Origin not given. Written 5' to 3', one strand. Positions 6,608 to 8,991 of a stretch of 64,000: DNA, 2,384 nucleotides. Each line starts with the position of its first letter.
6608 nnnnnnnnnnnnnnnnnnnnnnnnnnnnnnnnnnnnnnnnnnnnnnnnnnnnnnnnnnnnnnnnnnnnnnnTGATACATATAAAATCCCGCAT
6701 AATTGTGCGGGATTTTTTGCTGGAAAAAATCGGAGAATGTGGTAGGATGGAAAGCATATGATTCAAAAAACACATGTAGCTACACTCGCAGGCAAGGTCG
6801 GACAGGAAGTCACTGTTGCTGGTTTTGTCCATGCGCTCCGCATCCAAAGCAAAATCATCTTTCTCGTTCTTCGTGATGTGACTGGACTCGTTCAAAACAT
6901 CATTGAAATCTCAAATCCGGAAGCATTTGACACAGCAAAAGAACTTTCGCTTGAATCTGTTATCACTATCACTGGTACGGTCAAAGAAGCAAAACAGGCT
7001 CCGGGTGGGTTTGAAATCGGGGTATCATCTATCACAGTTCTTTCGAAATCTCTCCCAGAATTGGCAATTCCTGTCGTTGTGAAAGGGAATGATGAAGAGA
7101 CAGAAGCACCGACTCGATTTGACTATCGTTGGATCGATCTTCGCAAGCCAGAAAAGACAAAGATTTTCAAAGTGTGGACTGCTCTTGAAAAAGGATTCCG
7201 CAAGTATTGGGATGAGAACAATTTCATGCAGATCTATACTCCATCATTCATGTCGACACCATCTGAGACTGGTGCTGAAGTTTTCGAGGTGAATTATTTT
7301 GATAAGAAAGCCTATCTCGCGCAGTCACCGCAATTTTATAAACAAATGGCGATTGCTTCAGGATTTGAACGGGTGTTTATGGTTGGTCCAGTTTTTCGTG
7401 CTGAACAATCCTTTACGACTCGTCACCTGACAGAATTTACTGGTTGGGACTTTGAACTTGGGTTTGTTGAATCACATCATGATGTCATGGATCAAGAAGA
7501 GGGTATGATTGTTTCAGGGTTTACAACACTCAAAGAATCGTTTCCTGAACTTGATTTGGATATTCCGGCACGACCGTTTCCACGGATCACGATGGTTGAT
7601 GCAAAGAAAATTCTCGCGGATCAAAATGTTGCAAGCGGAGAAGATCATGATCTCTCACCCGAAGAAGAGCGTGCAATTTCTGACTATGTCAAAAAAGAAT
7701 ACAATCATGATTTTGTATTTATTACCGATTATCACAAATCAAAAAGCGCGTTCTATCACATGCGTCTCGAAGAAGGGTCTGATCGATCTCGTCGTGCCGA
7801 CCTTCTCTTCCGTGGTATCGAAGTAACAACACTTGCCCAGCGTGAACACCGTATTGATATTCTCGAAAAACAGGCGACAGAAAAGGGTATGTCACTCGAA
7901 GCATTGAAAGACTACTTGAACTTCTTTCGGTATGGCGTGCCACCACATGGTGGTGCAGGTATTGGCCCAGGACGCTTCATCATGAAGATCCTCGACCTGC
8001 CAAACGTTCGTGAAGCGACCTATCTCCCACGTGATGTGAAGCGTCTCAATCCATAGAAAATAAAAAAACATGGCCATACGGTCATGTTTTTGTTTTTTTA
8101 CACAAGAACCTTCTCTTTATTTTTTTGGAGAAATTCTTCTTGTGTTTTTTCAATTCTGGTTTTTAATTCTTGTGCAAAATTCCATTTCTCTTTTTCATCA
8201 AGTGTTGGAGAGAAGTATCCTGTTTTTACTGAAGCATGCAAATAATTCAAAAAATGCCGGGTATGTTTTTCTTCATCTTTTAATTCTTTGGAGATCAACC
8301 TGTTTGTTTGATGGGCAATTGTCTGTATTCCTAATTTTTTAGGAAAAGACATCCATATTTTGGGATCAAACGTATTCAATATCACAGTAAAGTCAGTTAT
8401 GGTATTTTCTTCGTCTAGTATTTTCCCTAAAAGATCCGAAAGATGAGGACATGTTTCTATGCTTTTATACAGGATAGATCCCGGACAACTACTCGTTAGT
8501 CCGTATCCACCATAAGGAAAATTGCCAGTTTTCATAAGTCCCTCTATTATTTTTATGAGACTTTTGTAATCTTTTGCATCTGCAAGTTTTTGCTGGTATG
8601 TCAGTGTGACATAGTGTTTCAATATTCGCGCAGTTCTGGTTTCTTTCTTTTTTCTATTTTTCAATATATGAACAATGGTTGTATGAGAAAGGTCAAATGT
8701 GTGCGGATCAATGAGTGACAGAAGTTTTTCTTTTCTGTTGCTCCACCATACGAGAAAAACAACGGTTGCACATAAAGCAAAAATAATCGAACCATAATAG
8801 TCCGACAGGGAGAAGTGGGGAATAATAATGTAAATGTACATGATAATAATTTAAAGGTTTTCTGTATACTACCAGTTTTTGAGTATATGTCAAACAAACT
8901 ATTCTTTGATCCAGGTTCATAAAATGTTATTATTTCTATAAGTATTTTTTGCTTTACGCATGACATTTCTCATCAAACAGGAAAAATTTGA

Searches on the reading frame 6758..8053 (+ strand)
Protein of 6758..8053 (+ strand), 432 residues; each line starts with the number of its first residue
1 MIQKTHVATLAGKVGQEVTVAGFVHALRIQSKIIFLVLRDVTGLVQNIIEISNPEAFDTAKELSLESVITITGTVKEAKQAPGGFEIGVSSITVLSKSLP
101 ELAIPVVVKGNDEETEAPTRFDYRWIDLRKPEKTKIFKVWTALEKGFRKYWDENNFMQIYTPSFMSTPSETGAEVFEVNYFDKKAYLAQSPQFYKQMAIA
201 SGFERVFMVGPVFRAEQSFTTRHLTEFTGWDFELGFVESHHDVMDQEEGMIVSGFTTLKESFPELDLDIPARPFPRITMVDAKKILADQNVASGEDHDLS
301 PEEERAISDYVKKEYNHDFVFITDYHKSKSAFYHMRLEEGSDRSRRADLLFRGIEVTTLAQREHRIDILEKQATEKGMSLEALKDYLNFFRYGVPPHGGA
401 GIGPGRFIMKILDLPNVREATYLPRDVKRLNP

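Call 28: find_related_loci(query=window:6758-8053:+, collection=genome_contigs, flank=6000)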
Query window:6758-8053:+ (432 aa) in genome_contigs; peptide patterns used: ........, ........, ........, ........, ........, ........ (x = any residue, [..] = any of these).
75 stretches matched a pattern; 37 encode a relative of the query (tblastn E <= 1e-3); 37 distinct loci.
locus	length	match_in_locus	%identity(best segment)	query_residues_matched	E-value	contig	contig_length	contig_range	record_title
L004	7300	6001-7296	84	1-432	0e+0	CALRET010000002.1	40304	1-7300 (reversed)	MAG: Candidatus Nomurabacteria bacterium isolate MaH-04nov19-107 genome assembly, contig: MaH-04nov19-C2167, whole genom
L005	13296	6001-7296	82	1-432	0e+0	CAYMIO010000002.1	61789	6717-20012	MAG TPA_asm: uncultured Candidatus Saccharibacteria bacterium isolate SRP219642_co7_72 genome assembly, contig: NODE_628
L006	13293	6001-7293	79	1-432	0e+0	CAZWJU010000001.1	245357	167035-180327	MAG TPA_asm: uncultured Candidatus Saccharibacteria bacterium isolate SRP278252_co2_131 genome assembly, contig: NODE_33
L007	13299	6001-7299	76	1-432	0e+0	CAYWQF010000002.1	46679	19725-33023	MAG TPA_asm: uncultured Candidatus Saccharibacteria bacterium isolate SRP292972_co3_134 genome assembly, contig: NODE_57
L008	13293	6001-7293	75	2-432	0e+0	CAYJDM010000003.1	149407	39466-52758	MAG TPA_asm: uncultured Candidatus Saccharibacteria bacterium isolate ERP123247_co1_51 genome assembly, contig: NODE_43_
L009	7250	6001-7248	79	1-417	0e+0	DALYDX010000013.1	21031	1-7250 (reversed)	MAG TPA_asm: Candidatus Paceibacterota bacterium isolate CTOTU14238 NODE_547_length_21031_cov_13.422531, whole genome sh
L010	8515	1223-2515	75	1-432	0e+0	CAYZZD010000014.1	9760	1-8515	MAG TPA_asm: uncultured Candidatus Saccharibacteria bacterium isolate SRP135725_co1_105 genome assembly, contig: NODE_98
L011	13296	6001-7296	75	1-432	0e+0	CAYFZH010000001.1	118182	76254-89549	MAG TPA_asm: uncultured Candidatus Saccharibacteria bacterium isolate ERP113451_co1_12 genome assembly, contig: NODE_67_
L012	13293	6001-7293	75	1-432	0e+0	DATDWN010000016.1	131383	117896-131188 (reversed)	MAG TPA_asm: Candidatus Paceibacterota bacterium isolate SMAG_U8111 k141_1547774, whole genome shotgun sequence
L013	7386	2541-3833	79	1-432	0e+0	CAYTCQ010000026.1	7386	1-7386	MAG TPA_asm: uncultured Candidatus Saccharibacteria bacterium isolate SRP135725_co1_32 genome assembly, contig: NODE_148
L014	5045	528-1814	74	2-432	0e+0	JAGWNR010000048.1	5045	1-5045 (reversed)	MAG: Patescibacteria group bacterium isolate REEB237 contig-150_26365, whole genome shotgun sequence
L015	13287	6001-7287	74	3-432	0e+0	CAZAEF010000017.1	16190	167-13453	MAG TPA_asm: uncultured Candidatus Saccharibacteria bacterium isolate ERP113451_co3_412 genome assembly, contig: NODE_27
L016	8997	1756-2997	76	18-432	0e+0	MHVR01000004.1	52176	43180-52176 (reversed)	MAG: Candidatus Zambryskibacteria bacterium RIFCSPHIGHO2_02_FULL_43_14 rifcsphigho2_02_scaffold_1121, whole genome shotg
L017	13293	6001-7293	75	1-432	0e+0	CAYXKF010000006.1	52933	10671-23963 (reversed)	MAG TPA_asm: uncultured Candidatus Saccharibacteria bacterium isolate SRP257259_co1_189 genome assembly, contig: NODE_57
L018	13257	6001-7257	74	12-432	0e+0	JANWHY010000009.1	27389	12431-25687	MAG: Candidatus Paceibacterota bacterium isolate CRAIB_MAG27 c_000000107414, whole genome shotgun sequence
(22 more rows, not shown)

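Call 42: find_related_loci(query=window:6758-8053:+, collection=metagenome_contigs, flank=5000)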
Query window:6758-8053:+ (432 aa) in metagenome_contigs; peptide patterns used: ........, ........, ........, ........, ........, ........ (x = any residue, [..] = any of these).
118 stretches matched a pattern; 36 encode a relative of the query (tblastn E <= 1e-3); 35 distinct loci.
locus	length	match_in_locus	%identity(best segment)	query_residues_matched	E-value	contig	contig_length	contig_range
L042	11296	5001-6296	81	1-432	0e+0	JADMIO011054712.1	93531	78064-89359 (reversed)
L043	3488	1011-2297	80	4-432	0e+0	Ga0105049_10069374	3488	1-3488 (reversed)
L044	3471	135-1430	78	1-432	0e+0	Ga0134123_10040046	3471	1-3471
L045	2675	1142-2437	77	1-432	0e+0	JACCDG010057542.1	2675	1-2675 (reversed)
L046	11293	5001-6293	75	1-432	0e+0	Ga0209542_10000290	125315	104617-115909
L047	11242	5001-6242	76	18-432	0e+0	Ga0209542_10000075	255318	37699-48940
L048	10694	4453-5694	75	18-432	0e+0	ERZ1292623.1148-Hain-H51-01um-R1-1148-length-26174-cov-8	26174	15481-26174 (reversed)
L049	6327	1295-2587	73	1-432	0e+0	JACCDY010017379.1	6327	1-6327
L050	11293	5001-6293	73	1-432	0e+0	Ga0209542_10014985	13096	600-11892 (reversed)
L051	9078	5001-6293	73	1-432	0e+0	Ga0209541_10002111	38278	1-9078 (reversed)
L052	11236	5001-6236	75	20-432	0e+0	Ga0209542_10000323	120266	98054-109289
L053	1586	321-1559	75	18-432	0e+0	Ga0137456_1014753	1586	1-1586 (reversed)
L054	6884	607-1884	73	6-432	0e+0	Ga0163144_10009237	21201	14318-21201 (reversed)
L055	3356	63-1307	75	16-432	0e+0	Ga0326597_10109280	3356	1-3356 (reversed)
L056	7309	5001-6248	75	15-432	0e+0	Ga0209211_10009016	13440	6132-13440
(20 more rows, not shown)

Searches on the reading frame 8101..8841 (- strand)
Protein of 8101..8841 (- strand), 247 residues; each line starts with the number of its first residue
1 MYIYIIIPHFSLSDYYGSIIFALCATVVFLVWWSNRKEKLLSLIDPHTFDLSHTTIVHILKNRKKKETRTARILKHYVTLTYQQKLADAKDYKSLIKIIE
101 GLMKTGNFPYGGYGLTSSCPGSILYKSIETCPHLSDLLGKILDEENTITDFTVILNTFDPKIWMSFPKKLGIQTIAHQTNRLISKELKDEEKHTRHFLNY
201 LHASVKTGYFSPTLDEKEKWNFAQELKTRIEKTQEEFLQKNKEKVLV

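Call 8: search_protein_families(library=pfam, proteins=[window:8101-8841:-], max_evalue=1)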
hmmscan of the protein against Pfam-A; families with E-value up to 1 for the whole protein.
window:8101-8841:- (247 aa): 0 families

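Call 49: search_protein_families(library=padloc, proteins=[window:8101-8841:-], max_evalue=1)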
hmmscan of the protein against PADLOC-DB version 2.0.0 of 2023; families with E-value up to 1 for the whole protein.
window:8101-8841:- (247 aa): 0 families

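Call 50: search_protein_families(library=phrogs, proteins=[window:8101-8841:-], max_evalue=1)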
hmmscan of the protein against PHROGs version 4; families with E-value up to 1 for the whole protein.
window:8101-8841:- (247 aa): 0 families

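Call 51: search_protein_families(library=ncbifam, proteins=[window:8101-8841:-], max_evalue=1)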
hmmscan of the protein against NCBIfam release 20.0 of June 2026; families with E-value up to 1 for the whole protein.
window:8101-8841:- (247 aa): 1 family
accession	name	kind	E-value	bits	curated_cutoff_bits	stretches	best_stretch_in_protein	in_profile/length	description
NF000262.1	NimIJ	equivalog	0.11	12.5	270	1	188-245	77-134/151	NimIJ family nitroimidazole resistance protein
